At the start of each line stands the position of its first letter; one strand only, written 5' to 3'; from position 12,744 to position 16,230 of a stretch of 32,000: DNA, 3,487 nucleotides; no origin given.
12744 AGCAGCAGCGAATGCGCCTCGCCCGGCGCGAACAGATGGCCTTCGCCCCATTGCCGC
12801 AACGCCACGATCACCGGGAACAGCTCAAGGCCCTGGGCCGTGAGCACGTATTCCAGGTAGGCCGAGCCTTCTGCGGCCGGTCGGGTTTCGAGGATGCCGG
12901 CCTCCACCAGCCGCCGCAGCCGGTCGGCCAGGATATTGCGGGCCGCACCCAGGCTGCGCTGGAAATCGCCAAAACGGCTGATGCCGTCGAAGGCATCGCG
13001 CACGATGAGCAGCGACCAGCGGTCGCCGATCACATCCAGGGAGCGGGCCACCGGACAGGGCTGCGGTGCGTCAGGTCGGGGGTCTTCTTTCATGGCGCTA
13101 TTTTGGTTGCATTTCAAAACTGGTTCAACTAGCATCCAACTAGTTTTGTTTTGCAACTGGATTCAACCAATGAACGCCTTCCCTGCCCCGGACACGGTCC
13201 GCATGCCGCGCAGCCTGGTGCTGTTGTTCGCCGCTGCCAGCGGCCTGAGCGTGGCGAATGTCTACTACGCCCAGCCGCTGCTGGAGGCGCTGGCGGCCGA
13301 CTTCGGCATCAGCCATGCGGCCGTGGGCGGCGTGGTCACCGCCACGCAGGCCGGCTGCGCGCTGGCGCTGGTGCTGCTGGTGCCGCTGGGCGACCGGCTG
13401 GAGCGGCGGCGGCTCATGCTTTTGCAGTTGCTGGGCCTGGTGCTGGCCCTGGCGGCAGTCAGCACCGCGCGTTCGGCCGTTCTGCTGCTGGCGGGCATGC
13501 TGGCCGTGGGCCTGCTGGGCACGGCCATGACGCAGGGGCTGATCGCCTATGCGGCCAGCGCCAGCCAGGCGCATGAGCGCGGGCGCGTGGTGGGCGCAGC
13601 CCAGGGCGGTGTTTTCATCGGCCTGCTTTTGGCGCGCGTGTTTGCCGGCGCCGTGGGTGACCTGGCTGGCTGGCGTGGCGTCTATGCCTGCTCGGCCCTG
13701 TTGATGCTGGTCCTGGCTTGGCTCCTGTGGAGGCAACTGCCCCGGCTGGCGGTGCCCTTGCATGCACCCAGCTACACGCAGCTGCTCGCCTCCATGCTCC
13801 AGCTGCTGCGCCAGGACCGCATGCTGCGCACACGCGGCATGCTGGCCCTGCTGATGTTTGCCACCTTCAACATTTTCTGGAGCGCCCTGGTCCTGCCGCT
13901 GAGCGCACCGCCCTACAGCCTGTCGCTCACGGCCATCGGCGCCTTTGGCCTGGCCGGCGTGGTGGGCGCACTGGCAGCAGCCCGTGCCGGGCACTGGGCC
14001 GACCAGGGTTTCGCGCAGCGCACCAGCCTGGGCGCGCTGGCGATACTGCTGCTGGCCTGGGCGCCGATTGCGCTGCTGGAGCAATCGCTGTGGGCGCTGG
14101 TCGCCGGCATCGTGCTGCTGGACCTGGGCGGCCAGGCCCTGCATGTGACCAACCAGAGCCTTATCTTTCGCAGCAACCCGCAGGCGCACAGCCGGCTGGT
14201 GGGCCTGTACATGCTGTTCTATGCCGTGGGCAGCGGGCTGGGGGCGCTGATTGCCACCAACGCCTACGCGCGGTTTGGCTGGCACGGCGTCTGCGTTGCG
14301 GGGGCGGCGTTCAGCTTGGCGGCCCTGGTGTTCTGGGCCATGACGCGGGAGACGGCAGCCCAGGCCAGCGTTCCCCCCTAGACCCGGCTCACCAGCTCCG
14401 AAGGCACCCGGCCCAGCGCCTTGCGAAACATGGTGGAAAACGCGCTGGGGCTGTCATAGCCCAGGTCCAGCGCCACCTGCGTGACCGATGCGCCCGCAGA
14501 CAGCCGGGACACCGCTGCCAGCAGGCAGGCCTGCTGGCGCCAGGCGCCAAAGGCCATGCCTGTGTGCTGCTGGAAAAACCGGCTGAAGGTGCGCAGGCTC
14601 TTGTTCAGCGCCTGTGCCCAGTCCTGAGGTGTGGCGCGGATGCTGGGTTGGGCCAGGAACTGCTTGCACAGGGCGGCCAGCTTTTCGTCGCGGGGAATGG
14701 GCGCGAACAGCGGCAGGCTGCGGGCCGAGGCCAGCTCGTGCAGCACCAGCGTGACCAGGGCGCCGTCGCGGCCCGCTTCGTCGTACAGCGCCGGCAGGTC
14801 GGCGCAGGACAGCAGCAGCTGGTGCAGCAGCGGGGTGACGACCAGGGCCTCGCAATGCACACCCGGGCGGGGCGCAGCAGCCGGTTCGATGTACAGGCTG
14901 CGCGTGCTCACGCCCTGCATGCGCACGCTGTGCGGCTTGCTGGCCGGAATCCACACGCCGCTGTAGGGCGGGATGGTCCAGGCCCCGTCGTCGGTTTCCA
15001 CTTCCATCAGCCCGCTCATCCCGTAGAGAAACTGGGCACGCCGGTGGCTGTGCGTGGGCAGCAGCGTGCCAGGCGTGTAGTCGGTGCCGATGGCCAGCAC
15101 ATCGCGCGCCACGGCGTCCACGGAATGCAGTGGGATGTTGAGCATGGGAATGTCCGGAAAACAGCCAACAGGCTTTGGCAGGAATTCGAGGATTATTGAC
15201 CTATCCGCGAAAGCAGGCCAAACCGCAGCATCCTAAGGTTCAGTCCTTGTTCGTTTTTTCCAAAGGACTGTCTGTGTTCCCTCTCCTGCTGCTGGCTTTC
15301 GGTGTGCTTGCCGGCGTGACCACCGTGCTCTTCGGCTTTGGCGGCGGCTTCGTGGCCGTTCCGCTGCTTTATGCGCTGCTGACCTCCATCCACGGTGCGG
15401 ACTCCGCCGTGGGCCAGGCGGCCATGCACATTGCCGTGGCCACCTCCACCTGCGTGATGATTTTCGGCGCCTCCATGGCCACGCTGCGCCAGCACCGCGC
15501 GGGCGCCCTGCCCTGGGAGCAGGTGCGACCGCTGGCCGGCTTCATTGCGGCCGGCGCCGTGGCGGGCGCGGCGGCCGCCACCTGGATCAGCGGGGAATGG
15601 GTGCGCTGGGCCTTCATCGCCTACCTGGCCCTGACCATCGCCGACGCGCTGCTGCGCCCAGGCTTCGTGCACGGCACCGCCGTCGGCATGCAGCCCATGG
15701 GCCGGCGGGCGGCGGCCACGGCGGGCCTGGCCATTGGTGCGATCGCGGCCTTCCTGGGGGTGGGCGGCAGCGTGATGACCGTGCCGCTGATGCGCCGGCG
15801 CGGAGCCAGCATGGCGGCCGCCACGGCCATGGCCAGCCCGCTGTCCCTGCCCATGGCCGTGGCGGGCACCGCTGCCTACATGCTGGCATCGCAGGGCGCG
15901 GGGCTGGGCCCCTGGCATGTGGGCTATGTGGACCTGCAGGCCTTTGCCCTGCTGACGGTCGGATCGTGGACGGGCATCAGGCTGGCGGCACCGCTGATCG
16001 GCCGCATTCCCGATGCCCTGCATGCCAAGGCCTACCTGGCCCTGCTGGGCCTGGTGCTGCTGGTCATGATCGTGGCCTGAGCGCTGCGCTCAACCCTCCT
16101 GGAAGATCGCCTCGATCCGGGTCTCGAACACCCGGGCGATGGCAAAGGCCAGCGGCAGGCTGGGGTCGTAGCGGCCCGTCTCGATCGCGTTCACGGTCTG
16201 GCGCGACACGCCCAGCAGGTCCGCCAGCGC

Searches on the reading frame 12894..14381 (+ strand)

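Call 58: search_protein_families(library=pfam, proteins=[window:12894-14381:+], max_evalue=0.00001)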
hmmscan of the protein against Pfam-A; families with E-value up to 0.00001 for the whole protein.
window:12894-14381:+ (495 aa): 1 family
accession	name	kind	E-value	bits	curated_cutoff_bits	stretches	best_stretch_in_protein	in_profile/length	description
PF07690.21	MFS_1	-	1.6e-38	133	33.4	2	114-430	3-325/347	Major Facilitator Superfamily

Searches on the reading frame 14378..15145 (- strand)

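Call 58: search_protein_families(library=pfam, proteins=[window:14378-15145:-], max_evalue=0.00001)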
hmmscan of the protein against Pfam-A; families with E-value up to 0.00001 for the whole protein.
window:14378-15145:- (255 aa): 3 families
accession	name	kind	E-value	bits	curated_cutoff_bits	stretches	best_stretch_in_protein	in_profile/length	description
PF12833.13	HTH_18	-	7.2e-21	74.7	33.6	1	176-251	1-77/80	Helix-turn-helix domain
PF00165.29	HTH_AraC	-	1.3e-11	44.7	26.6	0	216-251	6-40/42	Bacterial regulatory helix-turn-helix proteins, AraC family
PF07883.17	Cupin_2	-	6.5e-06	26.2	27.2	0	23-78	5-60/70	Cupin domain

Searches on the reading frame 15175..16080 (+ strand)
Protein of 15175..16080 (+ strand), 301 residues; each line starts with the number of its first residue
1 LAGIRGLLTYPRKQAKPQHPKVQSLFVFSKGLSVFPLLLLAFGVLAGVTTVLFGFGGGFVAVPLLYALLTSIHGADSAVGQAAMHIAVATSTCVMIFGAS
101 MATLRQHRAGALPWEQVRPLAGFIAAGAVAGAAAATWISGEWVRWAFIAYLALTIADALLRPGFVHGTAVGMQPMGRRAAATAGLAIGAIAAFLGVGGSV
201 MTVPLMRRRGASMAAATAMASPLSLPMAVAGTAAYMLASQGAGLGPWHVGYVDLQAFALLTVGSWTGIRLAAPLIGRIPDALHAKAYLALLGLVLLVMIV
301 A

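Call 59: search_protein_families(library=pfam, proteins=[window:15175-16080:+], max_evalue=0.00001)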
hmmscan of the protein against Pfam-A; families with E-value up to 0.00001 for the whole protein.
window:15175-16080:+ (301 aa): 1 family
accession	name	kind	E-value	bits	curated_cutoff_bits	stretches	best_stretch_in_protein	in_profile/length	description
PF01925.25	TauE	-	1.1e-36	127.1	32.6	1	39-297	1-236/237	Sulfite exporter TauE/SafE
